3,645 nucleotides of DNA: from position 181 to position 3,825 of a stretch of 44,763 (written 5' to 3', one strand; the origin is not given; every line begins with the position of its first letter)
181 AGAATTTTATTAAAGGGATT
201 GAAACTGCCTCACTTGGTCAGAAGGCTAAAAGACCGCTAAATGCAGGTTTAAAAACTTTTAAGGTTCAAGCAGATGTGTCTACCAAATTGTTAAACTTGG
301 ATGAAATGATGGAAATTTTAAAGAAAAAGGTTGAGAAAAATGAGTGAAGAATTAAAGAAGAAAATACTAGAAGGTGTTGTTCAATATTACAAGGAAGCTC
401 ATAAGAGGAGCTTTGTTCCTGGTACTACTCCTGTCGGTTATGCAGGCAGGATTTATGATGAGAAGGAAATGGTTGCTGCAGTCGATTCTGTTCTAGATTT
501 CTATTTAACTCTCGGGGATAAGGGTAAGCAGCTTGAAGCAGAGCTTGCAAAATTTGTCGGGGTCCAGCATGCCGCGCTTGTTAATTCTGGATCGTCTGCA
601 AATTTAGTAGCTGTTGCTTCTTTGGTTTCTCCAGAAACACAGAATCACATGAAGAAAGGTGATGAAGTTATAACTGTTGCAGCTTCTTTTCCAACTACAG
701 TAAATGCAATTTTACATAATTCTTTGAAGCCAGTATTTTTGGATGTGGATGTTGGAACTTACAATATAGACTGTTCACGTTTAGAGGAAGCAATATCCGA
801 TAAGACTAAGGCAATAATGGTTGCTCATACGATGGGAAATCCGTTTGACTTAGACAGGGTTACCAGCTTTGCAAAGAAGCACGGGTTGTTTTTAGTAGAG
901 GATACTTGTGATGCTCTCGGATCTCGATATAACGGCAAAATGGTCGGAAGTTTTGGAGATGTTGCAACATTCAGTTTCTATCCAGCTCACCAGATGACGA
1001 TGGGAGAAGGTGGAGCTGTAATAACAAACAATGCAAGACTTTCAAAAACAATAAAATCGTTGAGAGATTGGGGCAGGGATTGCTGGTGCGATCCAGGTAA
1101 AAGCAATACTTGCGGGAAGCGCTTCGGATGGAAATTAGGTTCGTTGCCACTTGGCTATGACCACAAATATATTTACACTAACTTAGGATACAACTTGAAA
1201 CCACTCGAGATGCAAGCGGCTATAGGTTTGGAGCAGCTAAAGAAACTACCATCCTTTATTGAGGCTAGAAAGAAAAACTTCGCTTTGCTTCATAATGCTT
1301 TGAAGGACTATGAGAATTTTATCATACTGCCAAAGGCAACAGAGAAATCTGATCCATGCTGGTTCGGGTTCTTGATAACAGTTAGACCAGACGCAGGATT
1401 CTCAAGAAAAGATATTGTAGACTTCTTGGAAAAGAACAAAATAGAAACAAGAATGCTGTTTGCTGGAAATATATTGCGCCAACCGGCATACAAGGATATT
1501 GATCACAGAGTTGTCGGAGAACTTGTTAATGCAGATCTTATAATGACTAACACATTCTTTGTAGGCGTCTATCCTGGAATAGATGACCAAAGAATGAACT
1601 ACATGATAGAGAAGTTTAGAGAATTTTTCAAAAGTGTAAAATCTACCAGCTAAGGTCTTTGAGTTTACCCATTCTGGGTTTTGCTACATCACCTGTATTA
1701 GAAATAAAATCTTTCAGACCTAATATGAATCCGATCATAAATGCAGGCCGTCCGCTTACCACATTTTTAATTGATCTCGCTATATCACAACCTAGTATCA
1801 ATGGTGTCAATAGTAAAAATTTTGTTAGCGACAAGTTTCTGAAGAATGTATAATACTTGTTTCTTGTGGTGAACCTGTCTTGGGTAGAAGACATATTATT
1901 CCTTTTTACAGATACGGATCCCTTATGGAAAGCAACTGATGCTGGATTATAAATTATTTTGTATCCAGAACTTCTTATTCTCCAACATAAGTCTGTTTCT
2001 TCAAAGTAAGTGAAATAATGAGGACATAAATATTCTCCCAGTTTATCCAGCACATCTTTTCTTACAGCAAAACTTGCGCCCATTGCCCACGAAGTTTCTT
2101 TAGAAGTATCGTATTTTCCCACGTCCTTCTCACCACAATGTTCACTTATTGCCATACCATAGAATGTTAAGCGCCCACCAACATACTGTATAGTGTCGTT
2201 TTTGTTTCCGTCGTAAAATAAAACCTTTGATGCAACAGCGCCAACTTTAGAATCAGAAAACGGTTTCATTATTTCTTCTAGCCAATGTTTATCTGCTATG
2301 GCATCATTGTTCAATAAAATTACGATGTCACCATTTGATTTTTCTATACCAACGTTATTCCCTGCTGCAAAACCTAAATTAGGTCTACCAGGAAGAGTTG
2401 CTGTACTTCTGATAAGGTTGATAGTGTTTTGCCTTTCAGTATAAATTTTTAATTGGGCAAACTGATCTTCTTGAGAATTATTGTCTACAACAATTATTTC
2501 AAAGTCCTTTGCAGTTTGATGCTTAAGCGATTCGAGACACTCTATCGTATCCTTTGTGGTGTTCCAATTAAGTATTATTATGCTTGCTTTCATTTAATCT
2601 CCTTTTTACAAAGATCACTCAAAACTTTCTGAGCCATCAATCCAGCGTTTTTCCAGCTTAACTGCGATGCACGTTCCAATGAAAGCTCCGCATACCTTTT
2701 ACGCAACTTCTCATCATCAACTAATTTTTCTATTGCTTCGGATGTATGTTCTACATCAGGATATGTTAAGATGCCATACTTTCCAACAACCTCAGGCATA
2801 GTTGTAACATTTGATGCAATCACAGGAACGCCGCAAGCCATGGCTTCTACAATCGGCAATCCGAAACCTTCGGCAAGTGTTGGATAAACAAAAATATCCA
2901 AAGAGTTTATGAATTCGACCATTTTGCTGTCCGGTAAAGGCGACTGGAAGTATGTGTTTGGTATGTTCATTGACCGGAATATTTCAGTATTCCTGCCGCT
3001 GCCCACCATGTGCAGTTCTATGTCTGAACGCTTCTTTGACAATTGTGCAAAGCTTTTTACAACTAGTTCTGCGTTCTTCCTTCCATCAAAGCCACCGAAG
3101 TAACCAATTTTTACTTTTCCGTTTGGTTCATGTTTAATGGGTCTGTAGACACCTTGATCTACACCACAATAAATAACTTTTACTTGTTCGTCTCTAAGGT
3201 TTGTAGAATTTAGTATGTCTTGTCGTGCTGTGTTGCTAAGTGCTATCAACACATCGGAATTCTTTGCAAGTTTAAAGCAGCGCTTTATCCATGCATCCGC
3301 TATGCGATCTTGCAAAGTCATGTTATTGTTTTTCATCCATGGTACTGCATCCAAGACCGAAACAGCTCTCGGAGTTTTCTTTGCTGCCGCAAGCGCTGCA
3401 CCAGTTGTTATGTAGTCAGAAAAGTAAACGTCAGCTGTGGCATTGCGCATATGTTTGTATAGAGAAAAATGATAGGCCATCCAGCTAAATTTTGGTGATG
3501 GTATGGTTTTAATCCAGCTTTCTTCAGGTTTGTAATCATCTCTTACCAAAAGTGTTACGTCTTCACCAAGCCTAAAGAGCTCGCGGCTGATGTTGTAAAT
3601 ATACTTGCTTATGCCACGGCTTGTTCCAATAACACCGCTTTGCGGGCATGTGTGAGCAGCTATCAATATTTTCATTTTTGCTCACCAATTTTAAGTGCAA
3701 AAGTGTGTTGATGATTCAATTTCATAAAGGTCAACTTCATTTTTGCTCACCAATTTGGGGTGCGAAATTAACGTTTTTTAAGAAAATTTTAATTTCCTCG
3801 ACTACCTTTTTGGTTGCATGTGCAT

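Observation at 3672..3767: Portable RBS + micro-ORF + RBS cassette wedged between two glycosylation genes, with a near-identical copy 36 kb away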

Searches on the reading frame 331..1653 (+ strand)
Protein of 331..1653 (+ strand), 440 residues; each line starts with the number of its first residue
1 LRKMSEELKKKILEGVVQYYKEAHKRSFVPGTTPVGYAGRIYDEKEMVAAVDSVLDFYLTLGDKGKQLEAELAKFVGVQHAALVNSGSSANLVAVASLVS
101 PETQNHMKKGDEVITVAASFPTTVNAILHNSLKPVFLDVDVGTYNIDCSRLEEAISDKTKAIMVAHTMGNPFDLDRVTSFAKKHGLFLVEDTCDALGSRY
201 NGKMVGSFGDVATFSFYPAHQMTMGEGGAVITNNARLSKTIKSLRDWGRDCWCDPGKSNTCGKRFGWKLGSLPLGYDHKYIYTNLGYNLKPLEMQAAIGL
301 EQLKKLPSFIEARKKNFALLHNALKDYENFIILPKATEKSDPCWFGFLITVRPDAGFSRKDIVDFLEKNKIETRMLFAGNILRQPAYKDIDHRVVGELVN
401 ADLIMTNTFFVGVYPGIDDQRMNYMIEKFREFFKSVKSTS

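Call 30: search_protein_families(library=pfam, proteins=[window:331-1653:+])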
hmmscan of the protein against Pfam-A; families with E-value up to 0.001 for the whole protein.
window:331-1653:+ (440 aa): 4 families
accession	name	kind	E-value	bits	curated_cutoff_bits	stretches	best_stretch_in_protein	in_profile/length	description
PF01041.23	DegT_DnrJ_EryC1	-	3.5e-95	319.7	19.8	1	44-429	4-359/360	DegT/DnrJ/EryC1/StrS aminotransferase family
PF01053.26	Cys_Met_Meta_PP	-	1.9e-08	33.7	27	1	66-197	55-179/381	Cys/Met metabolism PLP-dependent enzyme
PF01212.27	Beta_elim_lyase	-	2.2e-07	30.9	27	1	66-235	35-214/288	Beta-eliminating lyase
PF00266.25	Aminotran_5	-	2.5e-06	27.2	21.5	1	53-199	33-183/371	Aminotransferase class-V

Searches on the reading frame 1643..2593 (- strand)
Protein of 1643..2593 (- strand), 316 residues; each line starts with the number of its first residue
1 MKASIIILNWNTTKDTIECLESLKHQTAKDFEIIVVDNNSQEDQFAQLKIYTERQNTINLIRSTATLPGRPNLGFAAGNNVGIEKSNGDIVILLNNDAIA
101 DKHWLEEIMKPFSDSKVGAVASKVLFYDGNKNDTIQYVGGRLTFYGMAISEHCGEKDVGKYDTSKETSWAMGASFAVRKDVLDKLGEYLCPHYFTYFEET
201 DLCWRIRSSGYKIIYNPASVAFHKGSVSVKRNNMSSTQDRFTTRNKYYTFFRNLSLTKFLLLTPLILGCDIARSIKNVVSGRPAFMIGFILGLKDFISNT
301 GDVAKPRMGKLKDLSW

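Call 7: search_protein_families(library=pfam, proteins=[window:1643-2593:-])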
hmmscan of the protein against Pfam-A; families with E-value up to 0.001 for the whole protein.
window:1643-2593:- (316 aa): 5 families
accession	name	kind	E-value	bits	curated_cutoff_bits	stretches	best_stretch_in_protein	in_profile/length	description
PF00535.33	Glycos_transf_2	-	3.7e-19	69.7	23.3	1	4-136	1-127/168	Glycosyl transferase family 2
PF13641.12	Glyco_tranf_2_3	-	8.3e-11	42.8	27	1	4-229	4-209/230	Glycosyltransferase like family 2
PF10111.15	Glyco_tranf_2_2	-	0.0002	21.4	27.3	1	21-112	17-111/276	Glycosyltransferase like family 2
PF13632.12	Glyco_trans_2_3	-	0.00033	21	27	1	90-250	1-142/198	Glycosyl transferase family group 2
PF13506.12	Glyco_transf_21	-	0.00062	19.7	21.7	0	82-187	25-119/174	Glycosyl transferase family 21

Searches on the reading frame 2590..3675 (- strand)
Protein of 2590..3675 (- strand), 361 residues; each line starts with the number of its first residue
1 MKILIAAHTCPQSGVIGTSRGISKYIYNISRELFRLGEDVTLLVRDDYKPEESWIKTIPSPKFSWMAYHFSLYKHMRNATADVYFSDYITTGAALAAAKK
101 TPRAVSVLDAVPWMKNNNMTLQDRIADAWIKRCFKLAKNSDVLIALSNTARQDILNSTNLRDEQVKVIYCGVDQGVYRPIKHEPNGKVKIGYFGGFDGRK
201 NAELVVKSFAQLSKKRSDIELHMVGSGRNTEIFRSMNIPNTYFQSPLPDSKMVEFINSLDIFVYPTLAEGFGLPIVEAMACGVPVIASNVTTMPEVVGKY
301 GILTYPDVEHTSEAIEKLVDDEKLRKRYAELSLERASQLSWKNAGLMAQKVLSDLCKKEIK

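Call 7: search_protein_families(library=pfam, proteins=[window:2590-3675:-])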
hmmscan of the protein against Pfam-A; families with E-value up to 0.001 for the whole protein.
window:2590-3675:- (361 aa): 6 families
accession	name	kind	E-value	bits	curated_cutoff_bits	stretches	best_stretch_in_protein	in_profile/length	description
PF00534.26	Glycos_transf_1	-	5.9e-30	104.5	26.4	1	178-330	6-167/172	Glycosyl transferases group 1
PF13692.12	Glyco_trans_1_4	-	6.3e-27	95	27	1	189-321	3-142/142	Glycosyl transferases group 1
PF13439.12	Glyco_transf_4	-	4.1e-14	53.4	28.5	1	21-173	3-167/170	Glycosyltransferase Family 4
PF20706.3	GT4-conflict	-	1.1e-09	38.2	26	1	90-291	92-314/385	Family 4 Glycosyltransferase in conflict systems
PF13524.12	Glyco_trans_1_2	-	5.9e-09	36.5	25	1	210-335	7-128/144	Glycosyl transferase-like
PF13579.12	Glyco_trans_4_4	-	7.7e-09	36.5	29.7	1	21-171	2-158/158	Glycosyl transferase 4-like domain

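Call 10: find_encoding_contigs(protein=window:2590-3675:-, flank=3000, max_places=10)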
Protein window:2590-3675:- (361 aa): no gene with exactly this product is on record in the collection.

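Call 43: list_cluster_members(proteins=[window:2590-3675:-, window:1643-2593:-, window:39814-41334:+, window:36213-37823:-, P0001, P0122, P0121, window:39345-39593:-, window:35585-36223:+, window:7601-8311:+])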
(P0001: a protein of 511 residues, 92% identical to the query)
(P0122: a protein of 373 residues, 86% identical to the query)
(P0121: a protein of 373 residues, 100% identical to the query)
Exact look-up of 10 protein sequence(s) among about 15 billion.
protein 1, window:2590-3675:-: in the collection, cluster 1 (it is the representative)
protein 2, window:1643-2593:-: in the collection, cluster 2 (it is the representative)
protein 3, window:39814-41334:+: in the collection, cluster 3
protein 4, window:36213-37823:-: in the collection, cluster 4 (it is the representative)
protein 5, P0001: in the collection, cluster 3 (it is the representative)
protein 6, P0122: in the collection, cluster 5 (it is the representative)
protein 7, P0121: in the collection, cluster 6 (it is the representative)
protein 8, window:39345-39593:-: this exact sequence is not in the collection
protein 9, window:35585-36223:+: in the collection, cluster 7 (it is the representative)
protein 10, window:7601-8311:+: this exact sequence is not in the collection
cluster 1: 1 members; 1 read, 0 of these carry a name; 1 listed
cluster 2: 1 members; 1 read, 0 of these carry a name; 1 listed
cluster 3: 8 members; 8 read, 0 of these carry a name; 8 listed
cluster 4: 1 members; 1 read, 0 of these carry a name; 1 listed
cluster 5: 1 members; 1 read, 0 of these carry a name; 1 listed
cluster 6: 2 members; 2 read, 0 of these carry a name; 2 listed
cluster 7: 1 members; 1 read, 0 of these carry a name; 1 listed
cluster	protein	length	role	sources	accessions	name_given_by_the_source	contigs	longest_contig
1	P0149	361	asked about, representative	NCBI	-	-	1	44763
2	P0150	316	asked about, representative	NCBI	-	-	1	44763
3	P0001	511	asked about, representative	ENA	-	-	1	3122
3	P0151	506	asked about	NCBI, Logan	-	-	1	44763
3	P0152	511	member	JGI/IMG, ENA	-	-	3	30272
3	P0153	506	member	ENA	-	-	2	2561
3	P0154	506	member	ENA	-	-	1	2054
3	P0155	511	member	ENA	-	-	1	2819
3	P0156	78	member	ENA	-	-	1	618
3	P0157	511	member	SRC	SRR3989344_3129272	-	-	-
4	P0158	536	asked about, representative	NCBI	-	-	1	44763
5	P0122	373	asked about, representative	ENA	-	-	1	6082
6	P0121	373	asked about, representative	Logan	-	-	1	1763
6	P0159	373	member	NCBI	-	-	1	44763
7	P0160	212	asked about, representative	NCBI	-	-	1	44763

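Call 44: find_encoding_contigs(protein=P0152, flank=10000, max_places=6)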
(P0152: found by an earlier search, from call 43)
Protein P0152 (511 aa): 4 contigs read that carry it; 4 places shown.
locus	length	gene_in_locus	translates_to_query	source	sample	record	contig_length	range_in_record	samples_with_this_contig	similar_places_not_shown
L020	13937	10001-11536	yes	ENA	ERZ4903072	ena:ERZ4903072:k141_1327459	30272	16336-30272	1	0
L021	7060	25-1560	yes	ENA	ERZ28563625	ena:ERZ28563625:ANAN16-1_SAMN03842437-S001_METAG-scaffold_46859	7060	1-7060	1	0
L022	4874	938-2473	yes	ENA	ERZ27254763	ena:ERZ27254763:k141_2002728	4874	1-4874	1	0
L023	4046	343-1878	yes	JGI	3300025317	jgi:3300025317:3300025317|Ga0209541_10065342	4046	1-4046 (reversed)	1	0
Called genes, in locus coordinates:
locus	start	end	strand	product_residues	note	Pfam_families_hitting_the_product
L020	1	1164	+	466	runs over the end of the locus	PF00344:SecY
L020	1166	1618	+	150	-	PF01956:EMC3_TMCO1 (weak)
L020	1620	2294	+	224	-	PF01199:Ribosomal_L34e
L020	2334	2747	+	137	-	PF02996:Prefoldin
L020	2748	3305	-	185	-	PF04252:SFM1-like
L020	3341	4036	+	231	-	PF20143:NAD_kinase_C (weak)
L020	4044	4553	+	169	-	PF05175:MTS, PF06325:PrmA (weak), PF13847:Methyltransf_31 (weak), PF08241:Methyltransf_11 (faint), PF13649:Methyltransf_25 (weak), PF10354:BMT5-like (weak)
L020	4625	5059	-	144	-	-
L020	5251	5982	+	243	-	PF00687:Ribosomal_L1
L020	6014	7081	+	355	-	PF00466:Ribosomal_L10, PF17777:RL10P_insert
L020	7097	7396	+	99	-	PF00428:Ribosomal_60s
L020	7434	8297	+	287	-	PF23435:DUF7121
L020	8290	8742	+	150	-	PF06695:Sm_multidrug_ex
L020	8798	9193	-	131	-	PF01638:HxlR, PF03551:PadR (faint)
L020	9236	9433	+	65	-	PF09360:zf-CDGSH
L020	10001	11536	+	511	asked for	PF02310:B12-binding, PF04055:Radical_SAM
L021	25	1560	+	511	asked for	PF02310:B12-binding, PF04055:Radical_SAM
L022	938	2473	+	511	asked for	PF02310:B12-binding, PF04055:Radical_SAM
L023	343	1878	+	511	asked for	PF02310:B12-binding, PF04055:Radical_SAM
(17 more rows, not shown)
